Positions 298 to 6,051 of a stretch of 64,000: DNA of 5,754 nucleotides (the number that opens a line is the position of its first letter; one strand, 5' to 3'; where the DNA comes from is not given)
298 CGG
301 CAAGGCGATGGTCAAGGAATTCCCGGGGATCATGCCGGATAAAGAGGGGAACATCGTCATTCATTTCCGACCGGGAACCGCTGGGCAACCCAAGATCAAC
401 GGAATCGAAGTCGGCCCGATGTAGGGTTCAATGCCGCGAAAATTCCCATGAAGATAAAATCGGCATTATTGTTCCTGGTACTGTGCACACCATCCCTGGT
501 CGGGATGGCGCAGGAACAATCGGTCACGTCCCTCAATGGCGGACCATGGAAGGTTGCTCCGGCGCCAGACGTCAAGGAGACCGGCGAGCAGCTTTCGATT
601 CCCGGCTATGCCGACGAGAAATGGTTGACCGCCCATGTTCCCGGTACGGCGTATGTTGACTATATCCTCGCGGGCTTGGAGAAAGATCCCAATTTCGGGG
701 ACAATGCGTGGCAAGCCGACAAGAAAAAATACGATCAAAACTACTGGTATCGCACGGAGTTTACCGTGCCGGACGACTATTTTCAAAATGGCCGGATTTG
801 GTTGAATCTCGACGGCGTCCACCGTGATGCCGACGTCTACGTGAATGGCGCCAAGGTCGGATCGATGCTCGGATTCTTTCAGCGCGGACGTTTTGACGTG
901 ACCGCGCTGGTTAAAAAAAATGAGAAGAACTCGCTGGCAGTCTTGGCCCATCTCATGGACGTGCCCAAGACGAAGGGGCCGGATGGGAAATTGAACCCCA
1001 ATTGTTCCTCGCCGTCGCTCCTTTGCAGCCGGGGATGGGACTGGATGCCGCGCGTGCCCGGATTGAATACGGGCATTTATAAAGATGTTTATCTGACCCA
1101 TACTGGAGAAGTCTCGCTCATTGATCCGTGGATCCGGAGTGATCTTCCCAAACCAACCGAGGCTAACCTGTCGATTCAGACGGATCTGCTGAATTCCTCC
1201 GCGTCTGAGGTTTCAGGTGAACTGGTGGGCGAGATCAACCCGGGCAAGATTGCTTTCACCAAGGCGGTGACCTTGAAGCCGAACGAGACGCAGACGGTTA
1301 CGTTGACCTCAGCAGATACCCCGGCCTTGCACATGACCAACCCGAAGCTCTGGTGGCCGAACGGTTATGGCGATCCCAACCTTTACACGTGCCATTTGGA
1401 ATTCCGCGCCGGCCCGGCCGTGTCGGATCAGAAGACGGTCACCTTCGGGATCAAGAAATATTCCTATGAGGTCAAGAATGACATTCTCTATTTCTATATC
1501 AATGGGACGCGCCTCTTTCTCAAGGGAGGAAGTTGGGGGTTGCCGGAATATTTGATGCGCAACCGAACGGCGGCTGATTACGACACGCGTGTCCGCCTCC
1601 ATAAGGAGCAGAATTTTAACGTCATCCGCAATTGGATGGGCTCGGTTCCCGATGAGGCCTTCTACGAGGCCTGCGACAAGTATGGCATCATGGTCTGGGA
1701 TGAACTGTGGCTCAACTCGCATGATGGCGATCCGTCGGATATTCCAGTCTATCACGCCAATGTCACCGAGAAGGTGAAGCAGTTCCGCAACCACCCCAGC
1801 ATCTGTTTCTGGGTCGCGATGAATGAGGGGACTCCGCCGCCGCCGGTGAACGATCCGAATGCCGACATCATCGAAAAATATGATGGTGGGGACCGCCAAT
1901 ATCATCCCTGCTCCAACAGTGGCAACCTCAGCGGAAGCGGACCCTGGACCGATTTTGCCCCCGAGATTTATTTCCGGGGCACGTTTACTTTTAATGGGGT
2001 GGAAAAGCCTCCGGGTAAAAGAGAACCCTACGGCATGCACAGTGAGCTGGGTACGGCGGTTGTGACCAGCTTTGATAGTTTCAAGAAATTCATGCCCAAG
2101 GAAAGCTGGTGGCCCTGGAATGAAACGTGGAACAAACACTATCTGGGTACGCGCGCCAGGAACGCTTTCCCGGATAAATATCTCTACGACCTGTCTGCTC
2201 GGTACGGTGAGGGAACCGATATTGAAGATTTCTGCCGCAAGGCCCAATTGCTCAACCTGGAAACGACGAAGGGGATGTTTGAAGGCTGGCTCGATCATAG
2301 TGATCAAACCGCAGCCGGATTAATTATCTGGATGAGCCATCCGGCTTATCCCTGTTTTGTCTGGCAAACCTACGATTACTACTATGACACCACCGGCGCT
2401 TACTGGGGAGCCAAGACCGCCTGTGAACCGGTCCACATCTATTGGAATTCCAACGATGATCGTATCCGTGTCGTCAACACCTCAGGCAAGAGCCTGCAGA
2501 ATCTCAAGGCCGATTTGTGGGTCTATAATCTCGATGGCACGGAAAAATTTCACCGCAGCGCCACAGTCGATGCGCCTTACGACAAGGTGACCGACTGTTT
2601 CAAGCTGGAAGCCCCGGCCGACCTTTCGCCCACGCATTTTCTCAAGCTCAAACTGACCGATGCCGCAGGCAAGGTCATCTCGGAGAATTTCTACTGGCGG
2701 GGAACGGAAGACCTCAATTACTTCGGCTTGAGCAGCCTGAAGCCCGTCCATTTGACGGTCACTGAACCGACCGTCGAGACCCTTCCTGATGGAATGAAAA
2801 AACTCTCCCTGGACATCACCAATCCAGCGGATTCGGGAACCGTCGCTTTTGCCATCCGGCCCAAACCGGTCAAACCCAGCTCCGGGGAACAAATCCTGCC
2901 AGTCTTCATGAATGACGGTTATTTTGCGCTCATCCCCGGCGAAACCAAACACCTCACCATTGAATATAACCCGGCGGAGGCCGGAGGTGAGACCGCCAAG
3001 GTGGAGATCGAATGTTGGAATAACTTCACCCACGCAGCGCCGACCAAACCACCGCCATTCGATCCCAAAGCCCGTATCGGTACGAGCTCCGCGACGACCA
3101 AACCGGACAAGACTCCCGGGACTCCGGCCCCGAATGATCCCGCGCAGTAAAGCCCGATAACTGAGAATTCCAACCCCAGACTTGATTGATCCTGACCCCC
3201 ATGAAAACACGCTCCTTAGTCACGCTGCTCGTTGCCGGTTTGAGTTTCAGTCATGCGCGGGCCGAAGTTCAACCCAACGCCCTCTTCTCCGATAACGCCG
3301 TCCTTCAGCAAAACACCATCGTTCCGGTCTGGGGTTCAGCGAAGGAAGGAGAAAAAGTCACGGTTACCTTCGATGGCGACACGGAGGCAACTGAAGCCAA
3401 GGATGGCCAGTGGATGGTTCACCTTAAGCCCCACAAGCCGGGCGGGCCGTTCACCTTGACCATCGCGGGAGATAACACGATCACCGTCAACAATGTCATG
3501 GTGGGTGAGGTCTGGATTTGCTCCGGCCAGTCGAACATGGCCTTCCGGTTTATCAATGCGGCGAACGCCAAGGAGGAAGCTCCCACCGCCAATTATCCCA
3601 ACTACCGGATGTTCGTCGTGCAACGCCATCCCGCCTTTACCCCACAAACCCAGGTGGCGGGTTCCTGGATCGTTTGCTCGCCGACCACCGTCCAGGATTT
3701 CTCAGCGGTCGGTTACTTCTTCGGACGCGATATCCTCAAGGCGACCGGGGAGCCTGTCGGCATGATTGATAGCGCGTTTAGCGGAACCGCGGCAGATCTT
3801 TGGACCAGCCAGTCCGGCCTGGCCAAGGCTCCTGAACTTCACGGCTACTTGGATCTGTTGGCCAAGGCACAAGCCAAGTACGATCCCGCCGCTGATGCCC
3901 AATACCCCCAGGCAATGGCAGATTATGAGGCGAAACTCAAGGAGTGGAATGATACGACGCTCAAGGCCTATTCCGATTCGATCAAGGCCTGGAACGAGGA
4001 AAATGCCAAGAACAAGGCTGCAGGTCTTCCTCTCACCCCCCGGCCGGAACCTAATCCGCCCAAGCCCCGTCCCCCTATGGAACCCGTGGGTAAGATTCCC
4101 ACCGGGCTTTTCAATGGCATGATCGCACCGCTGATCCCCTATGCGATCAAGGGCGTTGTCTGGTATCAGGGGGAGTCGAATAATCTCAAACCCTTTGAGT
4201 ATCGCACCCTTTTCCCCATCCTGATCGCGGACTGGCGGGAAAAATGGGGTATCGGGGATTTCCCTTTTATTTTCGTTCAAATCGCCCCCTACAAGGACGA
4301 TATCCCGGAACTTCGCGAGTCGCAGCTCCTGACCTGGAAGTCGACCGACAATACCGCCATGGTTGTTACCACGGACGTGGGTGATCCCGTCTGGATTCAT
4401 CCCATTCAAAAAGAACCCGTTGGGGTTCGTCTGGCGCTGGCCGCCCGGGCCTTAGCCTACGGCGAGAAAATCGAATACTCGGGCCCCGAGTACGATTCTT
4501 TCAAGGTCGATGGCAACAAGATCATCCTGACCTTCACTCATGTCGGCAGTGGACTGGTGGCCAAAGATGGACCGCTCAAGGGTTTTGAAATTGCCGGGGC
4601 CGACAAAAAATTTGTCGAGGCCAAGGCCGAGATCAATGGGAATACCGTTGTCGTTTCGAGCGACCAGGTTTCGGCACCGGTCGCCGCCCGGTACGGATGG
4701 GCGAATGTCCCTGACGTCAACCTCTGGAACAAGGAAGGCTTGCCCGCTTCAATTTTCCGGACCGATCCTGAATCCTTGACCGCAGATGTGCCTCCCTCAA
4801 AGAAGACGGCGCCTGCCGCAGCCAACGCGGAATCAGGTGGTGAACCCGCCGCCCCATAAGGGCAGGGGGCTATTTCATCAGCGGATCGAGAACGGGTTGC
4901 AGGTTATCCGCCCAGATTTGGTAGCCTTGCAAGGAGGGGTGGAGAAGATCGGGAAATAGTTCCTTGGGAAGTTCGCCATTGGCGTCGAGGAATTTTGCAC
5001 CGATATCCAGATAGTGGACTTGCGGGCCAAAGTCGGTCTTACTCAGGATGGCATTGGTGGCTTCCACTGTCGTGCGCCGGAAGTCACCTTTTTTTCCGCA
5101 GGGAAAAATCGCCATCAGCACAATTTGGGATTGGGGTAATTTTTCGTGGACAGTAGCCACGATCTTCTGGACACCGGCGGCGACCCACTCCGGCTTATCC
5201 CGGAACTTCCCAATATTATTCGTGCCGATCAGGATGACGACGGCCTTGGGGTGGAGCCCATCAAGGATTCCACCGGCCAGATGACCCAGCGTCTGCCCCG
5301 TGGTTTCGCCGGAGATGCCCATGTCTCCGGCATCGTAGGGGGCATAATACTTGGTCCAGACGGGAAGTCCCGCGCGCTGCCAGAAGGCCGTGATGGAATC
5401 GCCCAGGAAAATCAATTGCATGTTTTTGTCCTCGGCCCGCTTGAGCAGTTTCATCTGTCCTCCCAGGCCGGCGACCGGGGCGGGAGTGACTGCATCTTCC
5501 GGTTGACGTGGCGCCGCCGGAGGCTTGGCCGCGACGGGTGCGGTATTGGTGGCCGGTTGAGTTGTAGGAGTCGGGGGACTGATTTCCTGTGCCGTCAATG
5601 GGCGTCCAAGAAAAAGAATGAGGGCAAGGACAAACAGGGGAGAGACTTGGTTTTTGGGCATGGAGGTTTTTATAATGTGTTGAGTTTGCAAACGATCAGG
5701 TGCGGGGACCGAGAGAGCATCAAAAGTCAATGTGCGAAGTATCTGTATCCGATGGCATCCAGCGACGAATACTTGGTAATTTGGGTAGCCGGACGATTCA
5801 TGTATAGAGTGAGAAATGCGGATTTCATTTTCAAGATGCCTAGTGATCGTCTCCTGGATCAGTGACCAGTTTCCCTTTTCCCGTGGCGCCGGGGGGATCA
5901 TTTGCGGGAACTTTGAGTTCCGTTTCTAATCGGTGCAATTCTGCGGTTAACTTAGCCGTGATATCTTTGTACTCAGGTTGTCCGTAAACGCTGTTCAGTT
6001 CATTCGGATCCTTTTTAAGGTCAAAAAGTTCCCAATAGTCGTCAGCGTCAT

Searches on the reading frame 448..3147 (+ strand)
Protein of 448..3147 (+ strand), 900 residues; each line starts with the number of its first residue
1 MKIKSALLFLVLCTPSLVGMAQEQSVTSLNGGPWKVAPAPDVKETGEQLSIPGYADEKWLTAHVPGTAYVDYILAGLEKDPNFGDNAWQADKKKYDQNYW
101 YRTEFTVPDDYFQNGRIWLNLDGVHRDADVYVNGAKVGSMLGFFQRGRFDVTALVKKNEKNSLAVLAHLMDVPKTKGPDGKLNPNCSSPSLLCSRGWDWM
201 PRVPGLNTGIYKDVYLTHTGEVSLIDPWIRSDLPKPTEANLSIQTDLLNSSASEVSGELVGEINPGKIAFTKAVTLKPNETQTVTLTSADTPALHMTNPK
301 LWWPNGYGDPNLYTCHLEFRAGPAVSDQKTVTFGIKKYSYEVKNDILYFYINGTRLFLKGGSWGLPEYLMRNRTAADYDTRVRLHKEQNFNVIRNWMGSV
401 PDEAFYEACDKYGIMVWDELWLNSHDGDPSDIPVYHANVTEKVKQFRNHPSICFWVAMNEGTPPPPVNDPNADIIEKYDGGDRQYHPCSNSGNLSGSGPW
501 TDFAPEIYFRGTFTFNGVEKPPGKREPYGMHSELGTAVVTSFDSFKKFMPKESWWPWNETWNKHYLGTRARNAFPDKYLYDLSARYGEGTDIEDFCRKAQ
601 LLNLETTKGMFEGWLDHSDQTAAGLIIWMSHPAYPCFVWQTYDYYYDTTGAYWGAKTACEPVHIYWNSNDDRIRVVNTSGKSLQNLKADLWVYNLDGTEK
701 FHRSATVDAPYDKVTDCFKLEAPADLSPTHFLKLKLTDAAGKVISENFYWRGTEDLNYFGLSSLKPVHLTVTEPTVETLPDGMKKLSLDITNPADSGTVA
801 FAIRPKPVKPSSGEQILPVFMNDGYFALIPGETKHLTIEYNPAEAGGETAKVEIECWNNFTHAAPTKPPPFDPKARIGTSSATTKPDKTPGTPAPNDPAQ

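Call 67: search_protein_families(library=pfam, proteins=[window:448-3147:+], max_evalue=0.0001)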
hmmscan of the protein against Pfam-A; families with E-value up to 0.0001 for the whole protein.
window:448-3147:+ (900 aa): 6 families
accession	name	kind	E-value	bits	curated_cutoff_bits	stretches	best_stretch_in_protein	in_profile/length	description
PF22666.2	Glyco_hydro_2_N2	-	7.1e-26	91.7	27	1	56-211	8-166/167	Glycosyl hydrolase 2 galactose-binding domain-like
PF18368.7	Ig_GlcNase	-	2.1e-21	76.5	26.3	1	747-858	1-104/105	Exo-beta-D-glucosaminidase Ig-fold domain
PF00703.27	Glyco_hydro_2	-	5.2e-15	56.6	23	1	225-336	4-109/109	Glycosyl hydrolases family 2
PF02837.24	Glyco_hydro_2_N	-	2.4e-09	37.8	28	1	71-166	39-132/169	Glycosyl hydrolases family 2, sugar binding domain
PF02836.23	Glyco_hydro_2_C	-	1.9e-06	27.7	21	1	382-461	42-136/302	Glycosyl hydrolases family 2, TIM barrel domain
PF17786.7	Mannosidase_ig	-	1.6e-05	25.8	23.4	0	673-750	5-85/91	Mannosidase Ig/CBM-like domain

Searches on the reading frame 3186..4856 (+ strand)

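Call 67: search_protein_families(library=pfam, proteins=[window:3186-4856:+], max_evalue=0.0001)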
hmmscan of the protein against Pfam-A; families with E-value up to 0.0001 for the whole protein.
window:3186-4856:+ (557 aa): 1 family
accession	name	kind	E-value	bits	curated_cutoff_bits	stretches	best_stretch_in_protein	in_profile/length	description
PF03629.24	SASA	-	1.3e-17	64.6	24.8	2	320-399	119-200/226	Carbohydrate esterase, sialic acid-specific acetylesterase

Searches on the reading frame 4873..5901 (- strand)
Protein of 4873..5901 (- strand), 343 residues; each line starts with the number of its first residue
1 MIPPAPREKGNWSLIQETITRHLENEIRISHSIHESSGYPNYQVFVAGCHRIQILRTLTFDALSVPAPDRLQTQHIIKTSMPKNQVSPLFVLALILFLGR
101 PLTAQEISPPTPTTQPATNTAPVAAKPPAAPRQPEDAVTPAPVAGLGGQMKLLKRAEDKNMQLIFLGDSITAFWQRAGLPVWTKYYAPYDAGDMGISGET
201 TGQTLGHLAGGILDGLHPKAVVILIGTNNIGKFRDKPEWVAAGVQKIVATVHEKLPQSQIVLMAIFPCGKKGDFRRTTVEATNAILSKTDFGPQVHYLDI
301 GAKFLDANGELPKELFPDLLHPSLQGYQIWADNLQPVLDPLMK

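Call 67: search_protein_families(library=pfam, proteins=[window:4873-5901:-], max_evalue=0.0001)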
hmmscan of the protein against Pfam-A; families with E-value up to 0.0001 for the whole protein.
window:4873-5901:- (343 aa): 2 families
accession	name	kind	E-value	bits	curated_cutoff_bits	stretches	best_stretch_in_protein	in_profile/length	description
PF13472.12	Lipase_GDSL_2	-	4.6e-25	89.6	32.9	1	165-329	1-178/178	GDSL-like Lipase/Acylhydrolase family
PF00657.28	Lipase_GDSL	-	2.5e-08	34.8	23.6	1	164-333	2-207/208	GDSL-like Lipase/Acylhydrolase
